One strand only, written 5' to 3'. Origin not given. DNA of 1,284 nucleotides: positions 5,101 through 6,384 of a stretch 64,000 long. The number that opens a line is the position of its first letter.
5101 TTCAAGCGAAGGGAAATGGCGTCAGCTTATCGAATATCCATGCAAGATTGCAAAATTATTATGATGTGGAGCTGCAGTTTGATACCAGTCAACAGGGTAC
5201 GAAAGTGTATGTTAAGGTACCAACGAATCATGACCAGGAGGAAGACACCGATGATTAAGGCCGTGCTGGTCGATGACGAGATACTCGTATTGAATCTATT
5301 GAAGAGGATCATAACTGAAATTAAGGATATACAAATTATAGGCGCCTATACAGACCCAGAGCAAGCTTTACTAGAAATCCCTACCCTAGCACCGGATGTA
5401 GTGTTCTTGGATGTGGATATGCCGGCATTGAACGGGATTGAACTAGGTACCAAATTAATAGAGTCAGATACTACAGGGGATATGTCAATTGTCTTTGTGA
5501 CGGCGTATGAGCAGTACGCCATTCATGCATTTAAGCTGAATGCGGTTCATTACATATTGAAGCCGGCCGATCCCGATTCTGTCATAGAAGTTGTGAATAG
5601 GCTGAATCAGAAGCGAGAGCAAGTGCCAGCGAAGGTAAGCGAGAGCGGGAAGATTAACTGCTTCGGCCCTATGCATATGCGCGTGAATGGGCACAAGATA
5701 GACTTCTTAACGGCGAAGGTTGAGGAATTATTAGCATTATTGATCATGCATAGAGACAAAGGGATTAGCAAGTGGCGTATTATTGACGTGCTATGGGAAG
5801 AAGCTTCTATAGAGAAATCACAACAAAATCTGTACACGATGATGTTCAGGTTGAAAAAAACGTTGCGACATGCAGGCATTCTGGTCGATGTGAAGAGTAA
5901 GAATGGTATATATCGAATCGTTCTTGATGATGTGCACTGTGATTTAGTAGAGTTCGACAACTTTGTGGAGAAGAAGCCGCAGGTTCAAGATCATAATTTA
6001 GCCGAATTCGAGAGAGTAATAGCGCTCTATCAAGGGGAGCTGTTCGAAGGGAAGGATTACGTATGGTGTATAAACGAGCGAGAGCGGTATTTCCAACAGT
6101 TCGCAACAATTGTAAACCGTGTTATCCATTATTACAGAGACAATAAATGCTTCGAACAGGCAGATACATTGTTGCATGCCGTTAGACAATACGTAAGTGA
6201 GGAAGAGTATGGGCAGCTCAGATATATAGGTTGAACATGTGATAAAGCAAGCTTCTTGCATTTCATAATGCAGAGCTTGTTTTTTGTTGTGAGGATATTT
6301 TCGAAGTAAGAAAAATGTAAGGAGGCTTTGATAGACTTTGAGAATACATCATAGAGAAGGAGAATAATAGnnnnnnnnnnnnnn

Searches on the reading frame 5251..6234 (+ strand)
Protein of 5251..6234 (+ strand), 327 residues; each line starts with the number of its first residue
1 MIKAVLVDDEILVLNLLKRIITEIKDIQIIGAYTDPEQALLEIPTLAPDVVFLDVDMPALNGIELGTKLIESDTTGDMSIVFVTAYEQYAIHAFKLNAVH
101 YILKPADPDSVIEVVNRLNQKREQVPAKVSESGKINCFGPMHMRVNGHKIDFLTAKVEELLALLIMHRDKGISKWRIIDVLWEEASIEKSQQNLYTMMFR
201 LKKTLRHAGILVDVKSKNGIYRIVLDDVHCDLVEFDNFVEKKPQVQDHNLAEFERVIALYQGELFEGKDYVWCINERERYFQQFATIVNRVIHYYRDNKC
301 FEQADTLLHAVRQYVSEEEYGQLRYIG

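Call 7: search_protein_families(library=pfam, proteins=[window:5251-6234:+])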
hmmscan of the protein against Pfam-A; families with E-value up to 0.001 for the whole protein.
window:5251-6234:+ (327 aa): 2 families
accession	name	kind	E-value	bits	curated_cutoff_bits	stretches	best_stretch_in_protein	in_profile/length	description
PF00072.30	Response_reg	-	6.5e-21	75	30.2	1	5-115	2-110/111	Response regulator receiver domain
PF00486.34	Trans_reg_C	-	4.2e-05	24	26.2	1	153-208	6-60/77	Transcriptional regulatory protein, C terminal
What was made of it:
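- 5251..6234 (+): Response regulator: receiver domain plus SARP effector (OmpR-type winged helix and a shortened BTA domain), 327 aa. Pfam Response_reg 75 bits, Trans_reg_C 24 bits (below the 26.2 cut-off) in call 7.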

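Call 10: search_protein_families(library=pfam, proteins=[window:5251-6234:+], max_evalue=5)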
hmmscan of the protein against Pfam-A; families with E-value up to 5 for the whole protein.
window:5251-6234:+ (327 aa): 2 families
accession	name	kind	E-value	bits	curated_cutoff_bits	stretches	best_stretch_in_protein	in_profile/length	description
PF00072.30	Response_reg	-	6.5e-21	75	30.2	1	5-115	2-110/111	Response regulator receiver domain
PF00486.34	Trans_reg_C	-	4.2e-05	24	26.2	1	153-208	6-60/77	Transcriptional regulatory protein, C terminal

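Call 18: find_related_loci(query=window:5251-6234:+, collection=genome_contigs, flank=10000)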
Query window:5251-6234:+ (327 aa) in genome_contigs; peptide patterns used: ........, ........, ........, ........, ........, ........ (x = any residue, [..] = any of these).
94 stretches matched a pattern; 5 encode a relative of the query (tblastn E <= 1e-3); 5 distinct loci.
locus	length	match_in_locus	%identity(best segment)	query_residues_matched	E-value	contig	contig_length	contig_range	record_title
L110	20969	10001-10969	66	1-323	6e-139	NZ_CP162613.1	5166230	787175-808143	Niallia tiangongensis strain JL1B1071 chromosome, complete genome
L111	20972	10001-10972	60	1-324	2e-130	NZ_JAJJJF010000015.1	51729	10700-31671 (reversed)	Bacillus piscicola strain FBU1786 15, whole genome shotgun sequence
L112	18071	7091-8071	57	1-327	3e-129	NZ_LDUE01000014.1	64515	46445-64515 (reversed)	Ornithinibacillus californiensis strain DSM 16628 contig_14, whole genome shotgun sequence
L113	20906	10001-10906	49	17-319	5e-89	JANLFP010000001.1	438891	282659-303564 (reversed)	MAG: Tepidanaerobacteraceae bacterium isolate A05DMB13 NODE_1_length_438891_cov_6.807805, whole genome shotgun sequence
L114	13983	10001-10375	28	2-124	1e-9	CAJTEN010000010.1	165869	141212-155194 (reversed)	Clostridia bacterium isolate B91_16_CH_BP genome assembly, contig: MGBC000143.10, whole genome shotgun sequence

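Call 21: find_homologous_proteins(query=window:5251-6234:+)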
Query window:5251-6234:+ (327 aa): 6600 proteins with E <= 0.001 among 8000 candidates; the best 120 are listed.
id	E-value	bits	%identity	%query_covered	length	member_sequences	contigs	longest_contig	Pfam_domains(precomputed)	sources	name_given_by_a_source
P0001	4.4e-215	731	100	100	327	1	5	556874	PF00072.31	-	-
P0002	6.0e-163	559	78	99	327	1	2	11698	PF00072.31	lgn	-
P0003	1.6e-150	519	71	99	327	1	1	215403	PF00072.31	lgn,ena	-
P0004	2.7e-148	511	71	99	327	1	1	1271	PF00072.31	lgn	-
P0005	8.0e-146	503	71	98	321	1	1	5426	PF00072.31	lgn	-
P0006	7.5e-144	497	70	99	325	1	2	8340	PF00072.31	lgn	-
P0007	8.2e-143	493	69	99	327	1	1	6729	PF00486.35,PF00072.31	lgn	-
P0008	1.8e-139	482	67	100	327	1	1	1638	PF00072.31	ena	-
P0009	1.4e-137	476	67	99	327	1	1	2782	PF00486.35,PF00072.31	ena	-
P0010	7.1e-136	470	66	99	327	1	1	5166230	PF00072.31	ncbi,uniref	ncbi:response regulator [Niallia sp. JL1B1071]|uniref:response regulator n=1 Tax=Niallia tiangongens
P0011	2.9e-132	459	66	99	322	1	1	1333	PF00072.31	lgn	-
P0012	3.4e-131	455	63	99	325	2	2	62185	PF00072.31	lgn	-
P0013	6.3e-131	454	63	99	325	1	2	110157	PF00072.31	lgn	-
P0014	2.5e-128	446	65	99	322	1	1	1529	PF00072.31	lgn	-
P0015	1.1e-127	444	61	99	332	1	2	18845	PF00072.31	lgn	-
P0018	1.4e-124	433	58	99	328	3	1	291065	PF00486.35,PF00072.31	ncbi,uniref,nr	ncbi:response regulator [Sporosarcina sp. P3]|uniref:response regulator n=1 Tax=Sporosarcina sp. P3 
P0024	3.3e-121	422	58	98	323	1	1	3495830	PF00486.35,PF00072.31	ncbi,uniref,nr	ncbi:response regulator [Sporosarcina sp. PTS2304]|uniref:response regulator n=1 Tax=Sporosarcina sp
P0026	8.4e-121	421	60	99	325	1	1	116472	PF00072.31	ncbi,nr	ncbi:response regulator [Paenibacillus sp. TRM 82003]|nr:response regulator [Paenibacillus sp. TRM 8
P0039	1.3e-105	371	56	90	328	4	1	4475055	PF00486.35,PF00072.31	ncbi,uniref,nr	ncbi:SARP family transcriptional regulator [Paenibacillus algicola]|uniref:SARP family transcription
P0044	5.0e-96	340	51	98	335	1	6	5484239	PF00486.35,PF00072.31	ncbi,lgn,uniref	ncbi:response regulator [Paenibacillus sp. PL2-23]|uniref:response regulator n=1 Tax=Paenibacillus s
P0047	8.1e-94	332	50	100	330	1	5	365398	PF00072.31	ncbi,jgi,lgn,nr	ncbi:MAG: response regulator [Thermincola sp.]|jgi:two-component SAPR family response regulator|nr:r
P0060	6.5e-82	293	44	97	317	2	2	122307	PF00072.31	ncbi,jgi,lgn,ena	-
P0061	2.3e-79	285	45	90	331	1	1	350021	PF00072.31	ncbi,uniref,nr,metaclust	ncbi:response regulator [Gorillibacterium timonense]|uniref:response regulator n=1 Tax=Gorillibacter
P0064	9.3e-78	280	44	91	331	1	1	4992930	PF00072.31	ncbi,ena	-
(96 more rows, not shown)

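Call 24: find_related_loci(query=A2, collection=genome_contigs, flank=10000)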
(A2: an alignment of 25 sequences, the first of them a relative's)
Query A2 (327 aa) in genome_contigs; peptide patterns used: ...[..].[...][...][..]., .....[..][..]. (x = any residue, [..] = any of these).
600 stretches matched a pattern (row limit reached: there are more); 592 encode a relative of the query (tblastn E <= 1e-3); the best 80 are kept; 80 distinct loci.
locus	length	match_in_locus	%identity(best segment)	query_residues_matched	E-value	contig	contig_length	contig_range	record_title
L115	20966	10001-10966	51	1-326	3e-98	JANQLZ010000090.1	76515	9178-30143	MAG: Bacillota bacterium isolate PL25a_bin.78 k99_255475, whole genome shotgun sequence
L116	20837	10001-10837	37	1-289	5e-54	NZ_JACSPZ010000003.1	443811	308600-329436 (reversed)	Solibacillus faecavium strain A46 NODE_3_length_443811_cov_41.590025, whole genome shotgun sequence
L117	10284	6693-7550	35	2-296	3e-51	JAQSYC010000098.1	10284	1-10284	MAG: Clostridia bacterium isolate L_E1_T20_A_bin.72 scaffold_21503, whole genome shotgun sequence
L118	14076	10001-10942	29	2-313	9e-46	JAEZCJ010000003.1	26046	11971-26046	MAG: Bacillota bacterium isolate OH_CBrB_239 k127_440020, whole genome shotgun sequence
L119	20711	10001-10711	34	2-241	8e-44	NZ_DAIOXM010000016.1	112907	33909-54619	MAG: Lacrimispora sp. isolate CTOTU50281 NODE_34_length_112907_cov_6.513061, whole genome shotgun sequence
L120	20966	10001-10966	26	1-324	3e-42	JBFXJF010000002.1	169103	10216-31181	MAG: Vulcanibacillus sp. isolate CA_2019_TPIn_45 NODE_319_length_169103_cov_9.873775_TPIn, whole genome shotgun sequence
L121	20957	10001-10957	28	5-319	2e-41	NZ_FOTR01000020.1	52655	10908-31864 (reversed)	Gracilibacillus orientalis strain CGMCC 1.4250, whole genome shotgun sequence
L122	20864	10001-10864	34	1-285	1e-37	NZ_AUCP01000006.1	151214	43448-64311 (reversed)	Cohnella thermotolerans DSM 17683 G485DRAFT_scaffold00004.4_C, whole genome shotgun sequence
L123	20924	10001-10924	28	1-304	3e-37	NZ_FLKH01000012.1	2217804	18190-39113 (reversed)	Gracilibacillus timonensis strain Marseille-P2481T, whole genome shotgun sequence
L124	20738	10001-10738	30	35-279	1e-35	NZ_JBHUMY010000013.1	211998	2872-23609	Paenibacillus thailandensis strain TISTR 1827 platanus_K_25_97_13, whole genome shotgun sequence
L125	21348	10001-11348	33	1-235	1e-33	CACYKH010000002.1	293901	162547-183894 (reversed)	MAG: uncultured Lachnospiraceae bacterium isolate RUG12023 genome assembly, contig: RUG12023_asm_2, whole genome shotgun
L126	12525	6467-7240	31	1-279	9e-31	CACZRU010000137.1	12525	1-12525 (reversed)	MAG: uncultured Lachnospiraceae bacterium isolate RUG12891 genome assembly, contig: RUG12891_asm_137, whole genome shotg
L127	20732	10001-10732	31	2-255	5e-27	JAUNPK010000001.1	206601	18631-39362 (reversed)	MAG: Eubacteriales bacterium isolate S36M_St_19 NODE_18_length_206601_cov_24.172586, whole genome shotgun sequence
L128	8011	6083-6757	33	2-235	1e-25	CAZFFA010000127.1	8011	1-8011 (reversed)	MAG TPA_asm: uncultured Jutongia sp. isolate binchicken_co353_536 genome assembly, contig: NODE_21021_length_8011_cov_6.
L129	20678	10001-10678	30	2-232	2e-24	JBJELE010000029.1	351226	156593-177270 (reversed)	MAG: Lachnospiraceae bacterium isolate SARD07_bin.033 NODE_3_length_351226_cov_16.779589, whole genome shotgun sequence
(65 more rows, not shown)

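Call 25: find_encoding_contigs(protein=P0001, flank=10000, max_places=5)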
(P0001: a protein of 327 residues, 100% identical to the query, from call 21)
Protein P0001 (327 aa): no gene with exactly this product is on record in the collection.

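Call 26: find_encoding_contigs(protein=P0003, flank=10000, max_places=2)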
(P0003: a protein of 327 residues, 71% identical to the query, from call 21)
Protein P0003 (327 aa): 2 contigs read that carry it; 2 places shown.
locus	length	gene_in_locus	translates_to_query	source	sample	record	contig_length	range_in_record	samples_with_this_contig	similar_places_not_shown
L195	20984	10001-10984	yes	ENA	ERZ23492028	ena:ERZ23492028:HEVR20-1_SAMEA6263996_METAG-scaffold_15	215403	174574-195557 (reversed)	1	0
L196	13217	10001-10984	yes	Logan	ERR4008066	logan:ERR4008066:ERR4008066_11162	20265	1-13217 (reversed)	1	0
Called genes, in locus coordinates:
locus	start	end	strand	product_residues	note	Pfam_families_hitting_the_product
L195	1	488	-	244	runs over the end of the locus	PF00563:EAL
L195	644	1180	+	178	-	PF01381:HTH_3, PF12844:HTH_19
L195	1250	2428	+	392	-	PF13426:PAS_9 (weak), PF08447:PAS_3, PF00990:GGDEF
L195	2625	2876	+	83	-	PF04542:Sigma70_r2 (weak)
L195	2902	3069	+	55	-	-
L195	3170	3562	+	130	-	-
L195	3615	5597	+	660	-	PF00989:PAS (weak), PF08448:PAS_4, PF13426:PAS_9, PF00990:GGDEF, PF00563:EAL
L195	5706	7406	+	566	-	PF02203:TarH, PF12729:4HB_MCP_1, PF00672:HAMP, PF00015:MCPsignal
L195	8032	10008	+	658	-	PF06580:His_kinase, PF02518:HATPase_c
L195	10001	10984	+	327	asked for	PF00072:Response_reg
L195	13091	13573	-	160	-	-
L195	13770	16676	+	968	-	PF20578:aBig_2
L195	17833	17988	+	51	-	PF00580:UvrD-helicase (weak)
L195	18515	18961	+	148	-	PF00903:Glyoxalase, PF13669:Glyoxalase_4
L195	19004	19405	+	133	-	PF00903:Glyoxalase, PF13669:Glyoxalase_4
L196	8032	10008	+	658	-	PF06580:His_kinase, PF02518:HATPase_c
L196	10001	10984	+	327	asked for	PF00072:Response_reg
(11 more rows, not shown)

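Call 27: find_encoding_contigs(protein=P0013, flank=10000, max_places=2)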
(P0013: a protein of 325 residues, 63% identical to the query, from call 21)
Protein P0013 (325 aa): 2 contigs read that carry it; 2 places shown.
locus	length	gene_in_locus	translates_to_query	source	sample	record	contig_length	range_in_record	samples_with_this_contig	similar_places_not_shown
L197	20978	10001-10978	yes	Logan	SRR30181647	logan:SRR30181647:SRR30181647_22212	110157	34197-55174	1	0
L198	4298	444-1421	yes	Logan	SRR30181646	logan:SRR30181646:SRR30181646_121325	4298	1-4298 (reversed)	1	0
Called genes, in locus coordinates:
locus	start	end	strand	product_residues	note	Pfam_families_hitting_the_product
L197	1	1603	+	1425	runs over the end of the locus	PF24517:CBM96, PF00041:fn3, PF22842:Pel9A-like_beta_helix, PF13229:Beta_helix (faint), PF17957:Big_7, PF00395:SLH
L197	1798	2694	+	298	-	PF00528:BPD_transp_1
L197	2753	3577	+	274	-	PF00528:BPD_transp_1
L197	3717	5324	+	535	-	PF13416:SBP_bac_8 (weak)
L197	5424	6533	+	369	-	PF07470:Glyco_hydro_88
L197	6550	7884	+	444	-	PF00890:FAD_binding_2, PF01134:GIDA (weak), PF01266:DAO (weak), PF07992:Pyr_redox_2 (weak), PF12831:FAD_oxidored, PF13450:NAD_binding_8 (weak)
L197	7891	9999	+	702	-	PF06580:His_kinase, PF02518:HATPase_c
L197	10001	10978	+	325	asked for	PF00072:Response_reg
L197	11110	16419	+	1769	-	-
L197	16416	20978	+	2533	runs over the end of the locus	PF00395:SLH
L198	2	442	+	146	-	?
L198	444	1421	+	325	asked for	PF00072:Response_reg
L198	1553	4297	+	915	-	?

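Call 28: find_encoding_contigs(protein=P0018, flank=10000, max_places=2)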
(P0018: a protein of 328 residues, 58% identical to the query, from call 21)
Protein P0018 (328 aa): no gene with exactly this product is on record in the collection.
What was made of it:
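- Tried and rejected: Source genome: the window's regulator protein is not on record in find_encoding_contigs (call 25), and neither is P0018 (call 28).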

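Call 30: find_encoding_contigs(protein=P0039, flank=10000, max_places=1)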
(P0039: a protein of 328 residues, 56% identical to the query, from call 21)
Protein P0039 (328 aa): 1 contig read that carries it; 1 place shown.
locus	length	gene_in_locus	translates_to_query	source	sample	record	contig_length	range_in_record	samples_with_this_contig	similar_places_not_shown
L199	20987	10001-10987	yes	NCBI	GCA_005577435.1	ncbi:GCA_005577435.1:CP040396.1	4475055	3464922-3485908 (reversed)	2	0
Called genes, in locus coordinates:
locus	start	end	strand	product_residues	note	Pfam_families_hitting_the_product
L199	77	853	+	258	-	PF00902:TatC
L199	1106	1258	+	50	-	-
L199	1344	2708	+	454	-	PF00078:RVT_1, PF08388:GIIM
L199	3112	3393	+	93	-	PF00166:Cpn10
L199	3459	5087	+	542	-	PF00118:Cpn60_TCP1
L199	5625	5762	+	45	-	-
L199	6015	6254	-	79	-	PF13683:rve_3, PF13333:rve_2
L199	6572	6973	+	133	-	-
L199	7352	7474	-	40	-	-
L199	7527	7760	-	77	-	-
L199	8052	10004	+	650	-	PF06580:His_kinase, PF02518:HATPase_c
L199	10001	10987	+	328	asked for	PF00072:Response_reg, PF00486:Trans_reg_C (weak)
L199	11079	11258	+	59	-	PF00395:SLH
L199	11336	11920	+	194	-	PF04239:DUF421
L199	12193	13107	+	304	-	PF00989:PAS (weak), PF08448:PAS_4, PF13426:PAS_9 (weak), PF08447:PAS_3, PF00015:MCPsignal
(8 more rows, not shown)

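Call 31: find_encoding_contigs(protein=P0044, flank=10000, max_places=1)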
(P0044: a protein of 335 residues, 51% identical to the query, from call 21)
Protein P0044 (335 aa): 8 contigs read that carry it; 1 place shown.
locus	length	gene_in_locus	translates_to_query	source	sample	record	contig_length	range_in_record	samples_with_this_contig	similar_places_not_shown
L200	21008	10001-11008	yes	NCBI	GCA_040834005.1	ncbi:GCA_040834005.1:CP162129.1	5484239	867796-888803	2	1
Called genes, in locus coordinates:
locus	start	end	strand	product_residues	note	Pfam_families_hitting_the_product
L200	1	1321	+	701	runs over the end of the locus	PF00544:Pectate_lyase_4, PF18283:CBM77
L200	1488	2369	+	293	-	PF02678:Pirin, PF05726:Pirin_C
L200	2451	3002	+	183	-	-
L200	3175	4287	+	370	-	PF12974:Phosphonate-bd, PF06646:CypI (weak)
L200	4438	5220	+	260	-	PF00005:ABC_tran, PF13304:AAA_21 (faint)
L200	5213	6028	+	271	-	PF00528:BPD_transp_1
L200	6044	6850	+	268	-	PF00528:BPD_transp_1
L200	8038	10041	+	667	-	PF06580:His_kinase, PF02518:HATPase_c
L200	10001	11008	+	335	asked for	PF00072:Response_reg, PF00486:Trans_reg_C (weak)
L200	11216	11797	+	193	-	PF01569:PAP2, PF14378:PAP2_3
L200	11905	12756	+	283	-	-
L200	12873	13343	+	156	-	-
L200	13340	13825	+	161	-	-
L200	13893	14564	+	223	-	-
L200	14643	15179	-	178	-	PF00293:NUDIX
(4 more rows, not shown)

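Call 32: find_encoding_contigs(protein=P0047, flank=10000, max_places=1)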
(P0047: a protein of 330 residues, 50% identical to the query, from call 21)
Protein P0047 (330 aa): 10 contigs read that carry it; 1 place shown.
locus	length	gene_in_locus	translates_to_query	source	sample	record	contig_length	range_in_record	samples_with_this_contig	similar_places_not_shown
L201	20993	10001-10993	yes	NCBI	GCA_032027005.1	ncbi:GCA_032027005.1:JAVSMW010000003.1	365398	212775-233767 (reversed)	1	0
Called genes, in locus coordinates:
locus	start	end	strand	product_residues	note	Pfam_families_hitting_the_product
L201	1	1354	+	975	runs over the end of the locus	PF04392:ABC_sub_bind (weak), PF00512:HisKA, PF02518:HATPase_c, PF00072:Response_reg, PF06580:His_kinase, PF02518:HATPase_c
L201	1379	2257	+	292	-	PF00072:Response_reg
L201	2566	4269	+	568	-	PF15780:ASH (weak), PF22073:Cep192_D4, PF22544:HYDIN_VesB_CFA65-like_Ig (weak), PF09479:Flg_new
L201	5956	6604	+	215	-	PF13751:DDE_Tnp_1_6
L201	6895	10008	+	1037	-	PF07695:7TMR-DISM_7TM, PF00512:HisKA, PF02518:HATPase_c, PF13581:HATPase_c_2 (faint), PF13589:HATPase_c_3 (faint), PF00072:Response_reg, PF06580:His_kinase, PF02518:HATPase_c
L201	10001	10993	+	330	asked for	PF00072:Response_reg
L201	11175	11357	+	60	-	-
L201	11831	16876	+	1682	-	PF14252:DUF4347, PF13517:FG-GAP_3 (weak), PF13205:Big_5, PF17892:Cadherin_5 (weak), PF17963:Big_9, PF09479:Flg_new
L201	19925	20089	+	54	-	-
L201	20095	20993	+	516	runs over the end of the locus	PF00005:ABC_tran, PF13191:AAA_16 (faint), PF13401:AAA_22 (faint), PF00005:ABC_tran, PF02463:SMC_N (weak), PF13304:AAA_21 (weak)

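Call 33: find_encoding_contigs(protein=P0061, flank=10000, max_places=1)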
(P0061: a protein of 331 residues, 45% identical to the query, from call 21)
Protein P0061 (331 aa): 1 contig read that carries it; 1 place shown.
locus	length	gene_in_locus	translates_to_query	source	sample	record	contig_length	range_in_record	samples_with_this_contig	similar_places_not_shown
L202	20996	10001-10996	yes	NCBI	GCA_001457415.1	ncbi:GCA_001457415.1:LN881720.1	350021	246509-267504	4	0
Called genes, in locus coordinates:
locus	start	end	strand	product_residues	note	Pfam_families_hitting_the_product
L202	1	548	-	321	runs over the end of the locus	PF01609:DDE_Tnp_1, PF13751:DDE_Tnp_1_6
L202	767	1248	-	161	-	PF05598:DUF772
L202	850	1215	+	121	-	-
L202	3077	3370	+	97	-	-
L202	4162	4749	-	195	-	-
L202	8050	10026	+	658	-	PF06580:His_kinase, PF02518:HATPase_c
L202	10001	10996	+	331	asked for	PF00072:Response_reg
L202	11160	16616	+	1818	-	PF00041:fn3 (faint), PF20578:aBig_2, PF16403:Bact_surface_Ig-like, PF00395:SLH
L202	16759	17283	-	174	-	-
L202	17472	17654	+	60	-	PF10764:Gin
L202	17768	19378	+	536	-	PF01276:OKR_DC_1, PF00155:Aminotran_1_2, PF01212:Beta_elim_lyase, PF03711:OKR_DC_1_C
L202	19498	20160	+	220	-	PF02223:Thymidylate_kin, PF13521:AAA_28 (weak)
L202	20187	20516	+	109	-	PF06153:CdAMP_rec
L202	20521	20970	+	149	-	PF03885:DUF327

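Call 45: search_solved_structures(query=A1, max_evalue=0.01)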
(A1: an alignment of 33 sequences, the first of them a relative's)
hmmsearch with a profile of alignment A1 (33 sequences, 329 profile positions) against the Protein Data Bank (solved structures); distinct sequences matched with E-value up to 0.01: 270 (the best 60 are shown).
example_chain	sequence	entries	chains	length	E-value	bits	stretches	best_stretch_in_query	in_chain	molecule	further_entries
2qv0_A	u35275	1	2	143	1.2e-30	109.9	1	2-127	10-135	Protein mrkE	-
6m8o_A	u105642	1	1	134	1.9e-29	105.9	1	2-127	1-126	DNA-binding response regulator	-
6er7_A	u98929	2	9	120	4e-20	75.2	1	1-117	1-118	120aa long hypothetical chemotaxis protein (CheY)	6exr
9xzo_A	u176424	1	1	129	4.8e-20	75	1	1-123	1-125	De novo protein M1X0B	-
6swf_A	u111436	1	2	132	2.4e-19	72.7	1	2-126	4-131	Two-component response regulator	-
1tmy_A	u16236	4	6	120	2.8e-19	72.5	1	3-117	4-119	CHEY PROTEIN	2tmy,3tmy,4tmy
4iga_A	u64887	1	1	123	3e-19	72.4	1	3-117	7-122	Chemotaxis protein CheY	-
6swb_A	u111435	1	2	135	3e-19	72.4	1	2-126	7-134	Two-component response regulator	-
1u0s_Y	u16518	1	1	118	6.9e-19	71.2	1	3-116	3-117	Chemotaxis protein cheY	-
4qyw_A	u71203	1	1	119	1.8e-17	66.5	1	3-117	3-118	Chemotaxis protein CheY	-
6wsh_A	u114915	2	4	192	4.9e-17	65.1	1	3-120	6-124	Response regulator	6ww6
6c40_B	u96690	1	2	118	5.2e-17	65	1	3-116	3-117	Chemotaxis protein CheY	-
9rhz_C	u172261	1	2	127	5.7e-17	64.9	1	3-114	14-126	Chemotaxis protein CheY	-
6ekg_Y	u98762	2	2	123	9.2e-17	64.2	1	2-116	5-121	Chemotaxis protein CheY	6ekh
7od9_B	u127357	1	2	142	1.3e-16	63.7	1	2-116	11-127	Response regulator receiver protein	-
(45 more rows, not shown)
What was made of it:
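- Closest known: PhoB/OmpR-family response regulators and the Pho box. Different: The receiver is closest to the LytR/MrkE/AraT type (call 45).
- Tried and rejected: Profile search of the PDB with the full alignment: also dominated by receivers (call 45).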

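Call 48: predict_structure(alignment_id=A1)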
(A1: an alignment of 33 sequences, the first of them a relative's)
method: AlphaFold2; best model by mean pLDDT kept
length: 327 residues; sequences in the alignment: 33
mean_pLDDT: 86.5   pTM: 0.65
mean pLDDT of the five models: 86.5, 85.5, 85.2, 84.3, 82.4
residues with pLDDT >= 90: 158; 70-90: 141; 50-70: 24; < 50: 4
segments of 3 or more residues with pLDDT < 50: none
pLDDT, mean of each block of 10 residues (from residue 1): 93 92 89 94 90 89 85 70 80 66 87 86 55 85 84 86 95 94 87 85 81 85 89 95 91 94 92 93 94 94 92 86 71
secondary structure, 60 per line:
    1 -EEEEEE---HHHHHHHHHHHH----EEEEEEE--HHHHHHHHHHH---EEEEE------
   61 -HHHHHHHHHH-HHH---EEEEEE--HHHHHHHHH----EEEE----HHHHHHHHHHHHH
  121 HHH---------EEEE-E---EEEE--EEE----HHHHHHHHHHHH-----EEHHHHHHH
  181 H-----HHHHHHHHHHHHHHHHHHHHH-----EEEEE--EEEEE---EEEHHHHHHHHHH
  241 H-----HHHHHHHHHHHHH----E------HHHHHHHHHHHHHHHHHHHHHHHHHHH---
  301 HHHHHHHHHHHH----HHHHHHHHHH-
elements in order: E2-7 H11-22 E27-33 H36-46 E50-54 H62-71 E79-84 H87-95 E100-103 H108-123 E133-136 E142-145 E148-150 H155-166 H174-181 H187-207 E213-217 E220-224 E228-230 H231-241 H247-259 H271-297 H301-312 H317-326

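Call 52: fold_search(model_id=the predicted structure, library=pdb)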
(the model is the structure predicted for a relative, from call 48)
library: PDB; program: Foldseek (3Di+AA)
matches with E <= 10: 1602; with E <= 0.001: 579
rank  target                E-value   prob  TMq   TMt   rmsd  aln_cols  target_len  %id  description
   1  1ys6_A                4.3e-11  1.00  0.36  0.51  12.9       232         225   23  Crystal structure of the response regulatory protein PrrA from Mycobacterium Tuberculosis (released 2006-02-07)
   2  1ys6_B                1.1e-10  1.00  0.36  0.49  12.4       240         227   23  Crystal structure of the response regulatory protein PrrA from Mycobacterium Tuberculosis (released 2006-02-07)
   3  1ys7_A                4.7e-10  1.00  0.36  0.50  12.7       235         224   24  Crystal structure of the response regulator protein prrA complexed with Mg2+ (released 2006-02-07)
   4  9dvt_R                6.6e-10  1.00  0.33  0.45  17.8       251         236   19  Cryo-EM structure of RpaA bound to PkaiBC DNA and the CTD of the alpha subunit of RNAP from the cyanobacterium Synecho (released 2025-10-15)
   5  9dvt_S                8.3e-10  1.00  0.34  0.46  18.9       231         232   19  Cryo-EM structure of RpaA bound to PkaiBC DNA and the CTD of the alpha subunit of RNAP from the cyanobacterium Synecho (released 2025-10-15)
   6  1ys7_B                8.3e-10  1.00  0.36  0.49  12.5       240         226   22  Crystal structure of the response regulator protein prrA complexed with Mg2+ (released 2006-02-07)
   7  1kgs                  1.3e-09  1.00  0.32  0.47  15.4       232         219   19  Crystal Structure at 1.50 A of an OmpR/PhoB Homolog from Thermotoga maritima (released 2001-12-05)
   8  1p2f                  2.0e-09  1.00  0.32  0.47  15.1       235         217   20  Crystal Structure Analysis of Response Regulator DrrB, a Thermotoga maritima OmpR/PhoB Homolog (released 2003-04-29)
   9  8uvk_B                2.2e-09  1.00  0.32  0.46  14.4       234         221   18  CosR DNA bound form II (released 2024-01-31)
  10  2gwr                  2.2e-09  1.00  0.33  0.46  11.6       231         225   19  Crystal structure of the response regulator protein mtrA from Mycobacterium Tuberculosis (released 2006-05-23)
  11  6wsh_A                3.1e-09  1.00  0.33  0.55  13.9       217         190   24  Crystal structure of EutV from Enterococcus faecalis (released 2021-05-05)
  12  7lza                  3.9e-09  1.00  0.33  0.47  12.7       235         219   22  Activated form of VanR from S. coelicolor (released 2021-07-14)
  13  7lz9                  4.4e-09  1.00  0.29  0.44  13.6       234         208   21  Inactive form of VanR from S. coelicolor (released 2021-07-14)
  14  6lgq_D                4.9e-09  1.00  0.35  0.49  10.2       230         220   20  The crystal complex structure of histidine kinase and response regulator (released 2020-12-09)
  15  5hev_B                6.5e-09  1.00  0.31  0.48  14.4       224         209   19  Crystal Structure of the beryllofluoride-activated LiaR from Enterococcus faecium (released 2016-11-16)
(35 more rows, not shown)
